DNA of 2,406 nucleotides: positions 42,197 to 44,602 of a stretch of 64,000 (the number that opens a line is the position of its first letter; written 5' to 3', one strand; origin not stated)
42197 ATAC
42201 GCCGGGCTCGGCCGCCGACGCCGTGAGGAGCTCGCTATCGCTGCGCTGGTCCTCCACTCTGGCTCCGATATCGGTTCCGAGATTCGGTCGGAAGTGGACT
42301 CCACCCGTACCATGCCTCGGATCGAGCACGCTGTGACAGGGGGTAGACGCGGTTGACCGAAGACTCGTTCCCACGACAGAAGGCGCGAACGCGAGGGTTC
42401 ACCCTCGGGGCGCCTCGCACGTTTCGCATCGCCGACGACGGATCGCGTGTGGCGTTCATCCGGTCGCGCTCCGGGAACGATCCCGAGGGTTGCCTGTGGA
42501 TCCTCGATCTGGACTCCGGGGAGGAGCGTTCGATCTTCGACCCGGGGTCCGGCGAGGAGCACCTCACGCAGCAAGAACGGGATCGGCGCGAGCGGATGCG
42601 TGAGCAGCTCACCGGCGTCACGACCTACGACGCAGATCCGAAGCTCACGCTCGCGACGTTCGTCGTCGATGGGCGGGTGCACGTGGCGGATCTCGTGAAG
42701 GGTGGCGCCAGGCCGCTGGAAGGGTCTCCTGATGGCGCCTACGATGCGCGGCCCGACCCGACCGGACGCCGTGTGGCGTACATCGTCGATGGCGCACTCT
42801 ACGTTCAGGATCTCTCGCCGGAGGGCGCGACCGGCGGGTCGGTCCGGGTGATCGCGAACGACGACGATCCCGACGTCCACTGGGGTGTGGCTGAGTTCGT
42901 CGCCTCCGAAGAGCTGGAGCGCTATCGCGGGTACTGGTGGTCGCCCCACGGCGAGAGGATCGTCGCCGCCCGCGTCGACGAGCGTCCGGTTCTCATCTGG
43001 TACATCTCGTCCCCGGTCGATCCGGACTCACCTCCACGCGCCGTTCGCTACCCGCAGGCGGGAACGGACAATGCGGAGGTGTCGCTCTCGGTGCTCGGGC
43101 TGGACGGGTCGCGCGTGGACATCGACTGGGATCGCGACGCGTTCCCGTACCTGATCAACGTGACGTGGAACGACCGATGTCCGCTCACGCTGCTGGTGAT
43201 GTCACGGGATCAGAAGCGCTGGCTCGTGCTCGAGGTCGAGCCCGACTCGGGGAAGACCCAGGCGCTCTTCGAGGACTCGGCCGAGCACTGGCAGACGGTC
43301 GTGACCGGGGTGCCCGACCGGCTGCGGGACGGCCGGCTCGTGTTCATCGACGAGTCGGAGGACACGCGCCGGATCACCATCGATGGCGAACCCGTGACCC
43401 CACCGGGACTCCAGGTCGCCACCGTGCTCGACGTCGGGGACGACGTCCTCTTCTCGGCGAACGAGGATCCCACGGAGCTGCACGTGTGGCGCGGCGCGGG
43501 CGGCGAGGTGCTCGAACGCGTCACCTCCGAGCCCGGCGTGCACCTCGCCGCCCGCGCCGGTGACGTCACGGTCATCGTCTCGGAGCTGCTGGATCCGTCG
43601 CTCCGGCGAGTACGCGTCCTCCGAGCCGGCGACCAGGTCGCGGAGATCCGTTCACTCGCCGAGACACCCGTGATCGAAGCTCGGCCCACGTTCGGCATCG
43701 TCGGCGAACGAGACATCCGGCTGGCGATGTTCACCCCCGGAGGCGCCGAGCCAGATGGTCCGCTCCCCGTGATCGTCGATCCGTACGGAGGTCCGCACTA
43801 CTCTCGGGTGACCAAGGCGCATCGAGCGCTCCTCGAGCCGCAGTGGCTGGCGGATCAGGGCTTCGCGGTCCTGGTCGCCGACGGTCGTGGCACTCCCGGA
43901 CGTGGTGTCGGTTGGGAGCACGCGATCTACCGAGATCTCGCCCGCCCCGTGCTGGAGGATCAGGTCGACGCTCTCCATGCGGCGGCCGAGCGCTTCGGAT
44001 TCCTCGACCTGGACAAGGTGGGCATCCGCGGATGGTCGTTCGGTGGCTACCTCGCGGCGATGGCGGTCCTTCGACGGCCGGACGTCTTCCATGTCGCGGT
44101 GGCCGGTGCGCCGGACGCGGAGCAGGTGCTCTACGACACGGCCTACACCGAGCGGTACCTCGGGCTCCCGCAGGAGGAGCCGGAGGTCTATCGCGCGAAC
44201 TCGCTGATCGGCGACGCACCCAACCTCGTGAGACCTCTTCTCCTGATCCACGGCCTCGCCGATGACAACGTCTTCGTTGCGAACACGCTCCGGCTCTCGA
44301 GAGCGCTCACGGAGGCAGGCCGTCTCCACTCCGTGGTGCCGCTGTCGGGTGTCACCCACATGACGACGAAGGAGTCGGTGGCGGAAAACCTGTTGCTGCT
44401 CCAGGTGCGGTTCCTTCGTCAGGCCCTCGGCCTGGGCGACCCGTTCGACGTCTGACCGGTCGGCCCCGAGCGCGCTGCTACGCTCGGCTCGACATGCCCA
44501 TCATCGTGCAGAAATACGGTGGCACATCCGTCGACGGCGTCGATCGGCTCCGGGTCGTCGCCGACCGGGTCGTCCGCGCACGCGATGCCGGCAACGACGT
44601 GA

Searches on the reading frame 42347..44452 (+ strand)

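Call 59: search_protein_families(library=pfam, proteins=[window:42347-44452:+], max_evalue=0.0001)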
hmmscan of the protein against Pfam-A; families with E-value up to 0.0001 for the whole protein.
window:42347-44452:+ (702 aa): 3 families
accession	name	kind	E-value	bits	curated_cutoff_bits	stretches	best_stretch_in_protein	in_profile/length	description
PF00326.27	Peptidase_S9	-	1.7e-45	155.6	22.6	1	497-695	6-211/213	Prolyl oligopeptidase family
PF00930.27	DPPIV_N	-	1.4e-34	119.9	22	1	109-399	23-330/354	Dipeptidyl peptidase IV (DPP IV) N-terminal region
PF02129.25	Peptidase_S15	-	3.8e-08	33.8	23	1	461-589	9-128/262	X-Pro dipeptidyl-peptidase (S15 family)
